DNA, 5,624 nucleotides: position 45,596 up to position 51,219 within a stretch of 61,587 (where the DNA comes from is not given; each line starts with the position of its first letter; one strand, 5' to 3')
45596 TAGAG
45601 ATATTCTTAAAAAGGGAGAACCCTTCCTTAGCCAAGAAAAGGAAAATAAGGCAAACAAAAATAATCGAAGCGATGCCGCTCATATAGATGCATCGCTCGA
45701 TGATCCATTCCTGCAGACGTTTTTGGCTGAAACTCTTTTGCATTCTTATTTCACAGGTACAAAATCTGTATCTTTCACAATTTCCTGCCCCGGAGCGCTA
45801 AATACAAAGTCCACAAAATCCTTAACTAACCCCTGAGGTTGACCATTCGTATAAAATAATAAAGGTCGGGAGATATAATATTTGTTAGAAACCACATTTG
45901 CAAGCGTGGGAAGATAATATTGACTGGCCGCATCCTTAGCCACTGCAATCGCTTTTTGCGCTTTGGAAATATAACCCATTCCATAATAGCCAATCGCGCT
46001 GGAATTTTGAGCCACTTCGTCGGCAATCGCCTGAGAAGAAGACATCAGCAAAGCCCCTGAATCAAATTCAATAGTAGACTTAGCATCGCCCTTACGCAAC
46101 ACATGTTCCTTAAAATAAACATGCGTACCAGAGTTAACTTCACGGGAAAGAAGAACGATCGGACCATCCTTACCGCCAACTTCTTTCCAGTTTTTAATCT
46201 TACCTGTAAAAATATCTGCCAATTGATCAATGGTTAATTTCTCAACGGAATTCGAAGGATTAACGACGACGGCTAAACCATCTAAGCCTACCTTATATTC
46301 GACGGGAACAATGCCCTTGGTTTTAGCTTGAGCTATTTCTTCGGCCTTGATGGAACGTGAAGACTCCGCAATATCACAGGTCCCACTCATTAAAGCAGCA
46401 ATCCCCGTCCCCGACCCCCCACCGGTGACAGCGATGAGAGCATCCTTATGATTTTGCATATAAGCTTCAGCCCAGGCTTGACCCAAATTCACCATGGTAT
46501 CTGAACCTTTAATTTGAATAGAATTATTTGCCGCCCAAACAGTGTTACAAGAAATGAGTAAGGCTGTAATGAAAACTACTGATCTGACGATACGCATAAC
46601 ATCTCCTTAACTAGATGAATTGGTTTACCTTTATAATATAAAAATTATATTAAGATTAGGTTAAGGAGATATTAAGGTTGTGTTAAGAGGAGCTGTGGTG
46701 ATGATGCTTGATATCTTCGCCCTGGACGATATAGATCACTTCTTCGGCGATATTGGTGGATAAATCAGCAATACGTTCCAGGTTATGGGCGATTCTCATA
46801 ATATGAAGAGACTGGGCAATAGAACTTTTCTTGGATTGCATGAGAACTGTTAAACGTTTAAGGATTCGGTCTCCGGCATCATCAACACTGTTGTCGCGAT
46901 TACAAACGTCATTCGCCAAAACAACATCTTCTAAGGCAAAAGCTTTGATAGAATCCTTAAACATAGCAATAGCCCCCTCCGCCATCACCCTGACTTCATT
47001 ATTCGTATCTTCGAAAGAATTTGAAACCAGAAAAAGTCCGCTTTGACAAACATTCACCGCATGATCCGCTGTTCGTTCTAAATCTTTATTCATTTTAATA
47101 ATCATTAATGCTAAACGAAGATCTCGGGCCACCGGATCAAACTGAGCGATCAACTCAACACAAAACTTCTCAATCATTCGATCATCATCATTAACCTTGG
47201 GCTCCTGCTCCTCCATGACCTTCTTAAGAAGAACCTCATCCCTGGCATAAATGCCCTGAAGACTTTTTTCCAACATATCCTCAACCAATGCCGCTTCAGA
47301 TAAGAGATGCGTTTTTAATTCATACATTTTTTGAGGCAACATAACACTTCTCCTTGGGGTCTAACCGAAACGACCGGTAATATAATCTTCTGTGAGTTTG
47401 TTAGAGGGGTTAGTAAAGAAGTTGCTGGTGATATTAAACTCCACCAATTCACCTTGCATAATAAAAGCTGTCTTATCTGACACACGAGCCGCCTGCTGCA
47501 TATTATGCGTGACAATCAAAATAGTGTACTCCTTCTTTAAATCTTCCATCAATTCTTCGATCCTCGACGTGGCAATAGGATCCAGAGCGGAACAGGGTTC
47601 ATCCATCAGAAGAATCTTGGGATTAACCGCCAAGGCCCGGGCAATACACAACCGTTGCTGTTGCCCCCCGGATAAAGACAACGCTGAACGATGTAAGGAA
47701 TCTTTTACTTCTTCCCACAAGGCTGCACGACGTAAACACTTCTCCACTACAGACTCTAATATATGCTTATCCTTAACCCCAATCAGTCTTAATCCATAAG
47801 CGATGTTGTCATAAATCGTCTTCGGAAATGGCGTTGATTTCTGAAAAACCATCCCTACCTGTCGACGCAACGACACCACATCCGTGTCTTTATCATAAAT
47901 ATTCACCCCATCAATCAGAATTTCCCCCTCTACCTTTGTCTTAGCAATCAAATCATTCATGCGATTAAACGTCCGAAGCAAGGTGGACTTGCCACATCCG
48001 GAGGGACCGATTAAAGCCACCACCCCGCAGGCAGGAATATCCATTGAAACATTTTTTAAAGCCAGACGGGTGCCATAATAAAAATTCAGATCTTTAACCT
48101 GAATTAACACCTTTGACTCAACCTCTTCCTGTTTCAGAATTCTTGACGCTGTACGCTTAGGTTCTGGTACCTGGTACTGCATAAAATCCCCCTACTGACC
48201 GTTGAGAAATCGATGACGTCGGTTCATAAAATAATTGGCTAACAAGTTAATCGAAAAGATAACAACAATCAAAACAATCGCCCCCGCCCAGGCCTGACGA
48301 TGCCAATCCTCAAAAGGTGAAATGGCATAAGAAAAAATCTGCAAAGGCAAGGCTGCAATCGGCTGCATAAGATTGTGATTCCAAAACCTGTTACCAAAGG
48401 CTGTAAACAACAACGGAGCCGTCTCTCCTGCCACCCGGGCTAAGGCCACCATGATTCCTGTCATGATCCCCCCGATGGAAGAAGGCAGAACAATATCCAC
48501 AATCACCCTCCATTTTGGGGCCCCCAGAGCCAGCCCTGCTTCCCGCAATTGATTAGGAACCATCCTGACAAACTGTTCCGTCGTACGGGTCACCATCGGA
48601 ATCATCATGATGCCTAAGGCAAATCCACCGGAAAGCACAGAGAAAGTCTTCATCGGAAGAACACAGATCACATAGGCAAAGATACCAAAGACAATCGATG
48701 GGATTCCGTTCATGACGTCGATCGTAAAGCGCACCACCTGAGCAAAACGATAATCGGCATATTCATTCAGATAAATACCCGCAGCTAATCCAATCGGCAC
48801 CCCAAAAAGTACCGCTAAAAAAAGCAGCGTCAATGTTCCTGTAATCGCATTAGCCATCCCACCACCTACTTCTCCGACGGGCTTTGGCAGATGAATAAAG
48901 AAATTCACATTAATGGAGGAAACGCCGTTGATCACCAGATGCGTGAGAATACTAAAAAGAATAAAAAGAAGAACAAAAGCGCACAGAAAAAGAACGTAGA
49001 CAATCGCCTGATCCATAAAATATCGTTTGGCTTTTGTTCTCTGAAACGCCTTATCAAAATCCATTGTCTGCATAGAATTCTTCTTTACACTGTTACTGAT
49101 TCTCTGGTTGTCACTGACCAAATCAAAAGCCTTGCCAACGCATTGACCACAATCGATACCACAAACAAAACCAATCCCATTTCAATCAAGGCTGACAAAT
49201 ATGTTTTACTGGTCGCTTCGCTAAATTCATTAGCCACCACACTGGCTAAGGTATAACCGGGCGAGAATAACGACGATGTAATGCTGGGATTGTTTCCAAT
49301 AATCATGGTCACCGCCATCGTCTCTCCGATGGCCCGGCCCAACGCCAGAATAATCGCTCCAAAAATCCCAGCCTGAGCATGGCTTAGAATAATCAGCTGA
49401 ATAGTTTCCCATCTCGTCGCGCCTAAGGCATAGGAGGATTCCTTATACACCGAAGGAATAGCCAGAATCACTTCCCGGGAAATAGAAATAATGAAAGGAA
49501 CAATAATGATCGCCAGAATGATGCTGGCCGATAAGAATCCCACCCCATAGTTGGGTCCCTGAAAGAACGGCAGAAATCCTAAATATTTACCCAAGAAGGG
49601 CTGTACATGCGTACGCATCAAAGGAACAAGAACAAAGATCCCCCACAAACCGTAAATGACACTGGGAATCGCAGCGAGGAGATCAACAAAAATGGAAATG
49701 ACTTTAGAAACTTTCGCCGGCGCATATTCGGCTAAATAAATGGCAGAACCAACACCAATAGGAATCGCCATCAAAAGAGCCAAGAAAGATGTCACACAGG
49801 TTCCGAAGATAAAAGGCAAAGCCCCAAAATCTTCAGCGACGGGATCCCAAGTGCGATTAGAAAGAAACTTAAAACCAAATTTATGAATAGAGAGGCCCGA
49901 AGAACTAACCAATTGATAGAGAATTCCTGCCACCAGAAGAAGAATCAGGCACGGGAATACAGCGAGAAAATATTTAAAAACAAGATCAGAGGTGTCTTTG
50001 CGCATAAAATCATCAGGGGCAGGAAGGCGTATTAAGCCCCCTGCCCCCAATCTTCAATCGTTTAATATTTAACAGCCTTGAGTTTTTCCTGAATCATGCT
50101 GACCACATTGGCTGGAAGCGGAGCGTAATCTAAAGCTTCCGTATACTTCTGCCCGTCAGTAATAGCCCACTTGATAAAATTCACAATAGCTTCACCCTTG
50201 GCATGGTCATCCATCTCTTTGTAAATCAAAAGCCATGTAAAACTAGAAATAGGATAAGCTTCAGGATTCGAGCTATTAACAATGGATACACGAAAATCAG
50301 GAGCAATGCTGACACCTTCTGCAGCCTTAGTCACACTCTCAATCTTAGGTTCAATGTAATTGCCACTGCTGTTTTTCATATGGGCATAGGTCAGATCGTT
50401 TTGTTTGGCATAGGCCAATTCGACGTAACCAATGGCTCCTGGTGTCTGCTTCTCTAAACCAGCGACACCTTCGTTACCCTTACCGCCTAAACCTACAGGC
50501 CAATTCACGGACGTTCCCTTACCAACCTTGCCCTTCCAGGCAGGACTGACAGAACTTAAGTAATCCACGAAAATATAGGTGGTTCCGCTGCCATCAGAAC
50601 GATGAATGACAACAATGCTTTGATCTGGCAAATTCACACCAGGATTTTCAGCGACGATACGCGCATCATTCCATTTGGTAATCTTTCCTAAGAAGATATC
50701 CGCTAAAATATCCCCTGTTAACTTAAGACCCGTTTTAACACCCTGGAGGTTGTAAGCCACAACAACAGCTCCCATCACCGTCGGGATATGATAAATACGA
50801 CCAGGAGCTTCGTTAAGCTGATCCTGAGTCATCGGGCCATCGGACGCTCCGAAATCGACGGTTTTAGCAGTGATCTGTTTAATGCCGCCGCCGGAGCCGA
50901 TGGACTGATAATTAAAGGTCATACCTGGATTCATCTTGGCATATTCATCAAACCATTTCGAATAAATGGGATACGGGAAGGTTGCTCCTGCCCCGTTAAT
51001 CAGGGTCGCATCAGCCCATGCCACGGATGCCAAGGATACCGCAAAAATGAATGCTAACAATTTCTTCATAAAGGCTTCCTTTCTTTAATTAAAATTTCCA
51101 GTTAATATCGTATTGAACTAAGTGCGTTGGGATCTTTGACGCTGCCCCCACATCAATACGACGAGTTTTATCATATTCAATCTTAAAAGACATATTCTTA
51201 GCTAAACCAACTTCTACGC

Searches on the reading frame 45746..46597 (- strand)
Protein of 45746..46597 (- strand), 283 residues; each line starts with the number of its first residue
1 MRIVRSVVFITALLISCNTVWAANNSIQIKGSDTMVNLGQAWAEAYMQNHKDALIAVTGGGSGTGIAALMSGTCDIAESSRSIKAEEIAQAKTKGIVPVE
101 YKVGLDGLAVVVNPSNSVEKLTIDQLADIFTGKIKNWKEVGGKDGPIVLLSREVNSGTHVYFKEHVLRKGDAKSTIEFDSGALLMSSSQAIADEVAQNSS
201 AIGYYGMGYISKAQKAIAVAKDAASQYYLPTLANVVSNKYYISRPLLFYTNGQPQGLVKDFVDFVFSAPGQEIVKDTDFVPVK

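Call 83: search_protein_families(library=pfam, proteins=[window:45746-46597:-], max_evalue=0.00001)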
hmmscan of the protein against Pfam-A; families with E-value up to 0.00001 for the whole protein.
window:45746-46597:- (283 aa): 3 families
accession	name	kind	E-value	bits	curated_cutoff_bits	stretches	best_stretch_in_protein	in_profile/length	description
PF12849.12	PBP_like_2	-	1.5e-46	159.8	27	1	25-268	8-266/267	PBP superfamily domain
PF12727.12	PBP_like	-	4.1e-13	49.3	27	1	43-212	1-156/193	PBP superfamily domain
PF13531.11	SBP_bac_11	-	2.3e-07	31.3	25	1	40-277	14-224/227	Bacterial extracellular solute-binding protein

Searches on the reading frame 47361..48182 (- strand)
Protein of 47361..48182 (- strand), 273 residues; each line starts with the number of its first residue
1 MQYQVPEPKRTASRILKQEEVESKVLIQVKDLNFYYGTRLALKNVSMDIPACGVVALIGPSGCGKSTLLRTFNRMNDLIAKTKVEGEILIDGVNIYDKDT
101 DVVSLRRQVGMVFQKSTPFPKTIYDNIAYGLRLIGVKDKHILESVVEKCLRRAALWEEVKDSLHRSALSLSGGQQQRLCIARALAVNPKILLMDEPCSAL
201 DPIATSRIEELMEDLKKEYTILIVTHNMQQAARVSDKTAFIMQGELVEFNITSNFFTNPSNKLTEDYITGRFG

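Call 83: search_protein_families(library=pfam, proteins=[window:47361-48182:-], max_evalue=0.00001)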
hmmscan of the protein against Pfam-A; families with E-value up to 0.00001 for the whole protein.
window:47361-48182:- (273 aa): 3 families
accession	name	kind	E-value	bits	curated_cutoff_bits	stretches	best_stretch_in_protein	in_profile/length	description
PF00005.33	ABC_tran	-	8e-33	114.4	25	1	42-197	1-136/137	ABC transporter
PF13304.12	AAA_21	-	7.1e-12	46.4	27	1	156-228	224-300/304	AAA domain, putative AbiEii toxin, Type IV TA system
PF02463.25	SMC_N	-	1.2e-07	31.8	40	1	53-237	25-208/220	RecF/RecN/SMC N terminal domain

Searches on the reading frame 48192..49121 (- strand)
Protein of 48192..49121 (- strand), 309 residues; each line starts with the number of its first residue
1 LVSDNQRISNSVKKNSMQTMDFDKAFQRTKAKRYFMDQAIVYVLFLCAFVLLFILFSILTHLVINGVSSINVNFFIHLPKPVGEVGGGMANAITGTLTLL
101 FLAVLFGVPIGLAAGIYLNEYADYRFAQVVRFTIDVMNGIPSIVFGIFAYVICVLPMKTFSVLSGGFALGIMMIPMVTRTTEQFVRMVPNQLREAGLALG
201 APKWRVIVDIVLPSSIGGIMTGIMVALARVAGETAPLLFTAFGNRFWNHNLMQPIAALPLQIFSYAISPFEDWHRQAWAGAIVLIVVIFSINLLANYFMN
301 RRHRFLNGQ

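Call 83: search_protein_families(library=pfam, proteins=[window:48192-49121:-], max_evalue=0.00001)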
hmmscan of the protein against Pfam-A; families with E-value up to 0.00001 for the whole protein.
window:48192-49121:- (309 aa): 1 family
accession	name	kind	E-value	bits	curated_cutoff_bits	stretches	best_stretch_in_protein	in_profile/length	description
PF00528.27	BPD_transp_1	-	1.9e-21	77.1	26.4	1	107-301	1-181/184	Binding-protein-dependent transport system inner membrane component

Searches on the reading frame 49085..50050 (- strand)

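Call 83: search_protein_families(library=pfam, proteins=[window:49085-50050:-], max_evalue=0.00001)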
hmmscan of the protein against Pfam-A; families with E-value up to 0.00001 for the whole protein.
window:49085-50050:- (321 aa): 1 family
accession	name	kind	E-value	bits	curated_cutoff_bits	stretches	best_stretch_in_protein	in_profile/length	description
PF00528.27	BPD_transp_1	-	3.4e-14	53.4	26.4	1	99-309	1-178/184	Binding-protein-dependent transport system inner membrane component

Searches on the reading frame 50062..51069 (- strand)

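Call 83: search_protein_families(library=pfam, proteins=[window:50062-51069:-], max_evalue=0.00001)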
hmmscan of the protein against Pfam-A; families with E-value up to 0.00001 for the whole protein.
window:50062-51069:- (335 aa): 2 families
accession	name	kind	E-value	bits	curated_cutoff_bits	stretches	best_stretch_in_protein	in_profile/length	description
PF12849.12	PBP_like_2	-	4.5e-45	154.9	27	1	20-305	6-266/267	PBP superfamily domain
PF01547.30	SBP_bac_1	-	1.2e-16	62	26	1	33-307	12-305/307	Bacterial extracellular solute-binding protein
